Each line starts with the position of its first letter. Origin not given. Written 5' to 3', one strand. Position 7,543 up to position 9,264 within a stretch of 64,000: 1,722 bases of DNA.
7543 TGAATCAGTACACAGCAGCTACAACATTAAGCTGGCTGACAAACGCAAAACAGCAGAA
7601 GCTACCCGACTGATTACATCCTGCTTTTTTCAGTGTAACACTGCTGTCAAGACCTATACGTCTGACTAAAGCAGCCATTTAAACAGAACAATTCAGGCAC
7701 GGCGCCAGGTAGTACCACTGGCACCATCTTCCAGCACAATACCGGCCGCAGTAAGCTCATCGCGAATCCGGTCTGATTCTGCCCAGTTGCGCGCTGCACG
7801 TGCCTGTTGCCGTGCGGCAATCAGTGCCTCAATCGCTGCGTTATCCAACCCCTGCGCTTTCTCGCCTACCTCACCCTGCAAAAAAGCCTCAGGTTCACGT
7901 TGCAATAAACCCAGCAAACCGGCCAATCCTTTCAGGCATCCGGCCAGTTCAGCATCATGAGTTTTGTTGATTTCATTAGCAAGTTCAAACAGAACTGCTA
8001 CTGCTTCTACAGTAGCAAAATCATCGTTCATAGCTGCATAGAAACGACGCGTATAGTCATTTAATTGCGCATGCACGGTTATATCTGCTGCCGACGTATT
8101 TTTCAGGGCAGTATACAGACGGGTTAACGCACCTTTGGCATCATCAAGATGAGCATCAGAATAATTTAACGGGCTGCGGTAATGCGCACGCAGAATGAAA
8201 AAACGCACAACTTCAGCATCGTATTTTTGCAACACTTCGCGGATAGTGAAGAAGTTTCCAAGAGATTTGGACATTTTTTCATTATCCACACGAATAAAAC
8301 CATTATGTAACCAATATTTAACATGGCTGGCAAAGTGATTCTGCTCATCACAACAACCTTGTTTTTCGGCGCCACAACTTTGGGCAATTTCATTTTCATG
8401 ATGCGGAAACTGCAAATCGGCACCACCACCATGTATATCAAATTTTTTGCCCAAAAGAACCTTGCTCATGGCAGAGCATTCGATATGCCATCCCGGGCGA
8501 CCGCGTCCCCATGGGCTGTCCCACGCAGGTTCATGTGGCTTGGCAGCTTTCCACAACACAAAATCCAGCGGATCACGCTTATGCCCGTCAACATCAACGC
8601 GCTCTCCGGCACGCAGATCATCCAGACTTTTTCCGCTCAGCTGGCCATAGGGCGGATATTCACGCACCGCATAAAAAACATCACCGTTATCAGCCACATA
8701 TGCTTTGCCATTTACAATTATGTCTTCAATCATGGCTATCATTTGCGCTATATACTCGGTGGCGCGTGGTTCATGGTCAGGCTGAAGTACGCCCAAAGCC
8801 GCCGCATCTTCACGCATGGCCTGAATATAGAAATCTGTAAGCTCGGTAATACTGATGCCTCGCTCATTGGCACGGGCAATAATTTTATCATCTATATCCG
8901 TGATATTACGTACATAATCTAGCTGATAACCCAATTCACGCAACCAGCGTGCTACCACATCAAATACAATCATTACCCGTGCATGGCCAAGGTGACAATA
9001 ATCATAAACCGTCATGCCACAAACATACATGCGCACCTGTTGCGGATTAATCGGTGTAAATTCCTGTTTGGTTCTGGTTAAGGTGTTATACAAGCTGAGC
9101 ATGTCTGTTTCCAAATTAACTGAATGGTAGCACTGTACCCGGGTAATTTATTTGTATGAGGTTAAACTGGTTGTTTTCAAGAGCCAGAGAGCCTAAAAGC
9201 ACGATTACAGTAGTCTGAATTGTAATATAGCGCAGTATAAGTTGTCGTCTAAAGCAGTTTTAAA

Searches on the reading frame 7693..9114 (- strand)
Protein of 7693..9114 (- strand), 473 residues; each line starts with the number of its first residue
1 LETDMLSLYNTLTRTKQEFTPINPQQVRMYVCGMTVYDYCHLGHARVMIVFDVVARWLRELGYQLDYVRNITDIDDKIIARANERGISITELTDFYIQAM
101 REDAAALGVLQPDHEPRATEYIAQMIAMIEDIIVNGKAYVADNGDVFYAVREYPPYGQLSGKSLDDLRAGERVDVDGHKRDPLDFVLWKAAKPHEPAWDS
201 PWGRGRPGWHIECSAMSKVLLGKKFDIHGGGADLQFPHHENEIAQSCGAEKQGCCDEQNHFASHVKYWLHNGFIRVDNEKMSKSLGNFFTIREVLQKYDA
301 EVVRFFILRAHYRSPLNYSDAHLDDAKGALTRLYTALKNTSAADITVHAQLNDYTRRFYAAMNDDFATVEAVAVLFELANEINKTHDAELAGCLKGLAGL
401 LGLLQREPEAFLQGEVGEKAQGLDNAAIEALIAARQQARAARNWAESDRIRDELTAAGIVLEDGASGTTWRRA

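Call 70: search_protein_families(library=pfam, proteins=[window:7693-9114:-], max_evalue=0.00001)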
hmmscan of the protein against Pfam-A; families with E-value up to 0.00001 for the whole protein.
window:7693-9114:- (473 aa): 6 families
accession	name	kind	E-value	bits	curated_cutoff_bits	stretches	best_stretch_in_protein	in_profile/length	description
PF01406.26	tRNA-synt_1e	-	6.6e-132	439.9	27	1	19-327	2-300/301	tRNA synthetases class I (C) catalytic domain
PF09334.17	tRNA-synt_1g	-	1.5e-13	50.7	20.1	1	269-311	316-358/391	tRNA synthetases class I (M)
PF09190.17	DALR_2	-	7.1e-13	49.3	22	1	357-405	1-57/57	DALR domain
PF23493.1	CysS_C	-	4.1e-10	40.1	23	1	426-471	6-51/51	Cysteinyl-tRNA ligase anticodon binding domain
PF01921.24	tRNA-synt_1f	-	9.6e-07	28.5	27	0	275-312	276-314/360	tRNA synthetases class I (K)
PF00133.28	tRNA-synt_1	-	1.3e-06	27.9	22.7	0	269-317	363-412/414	tRNA synthetases class I (I, L, M and V)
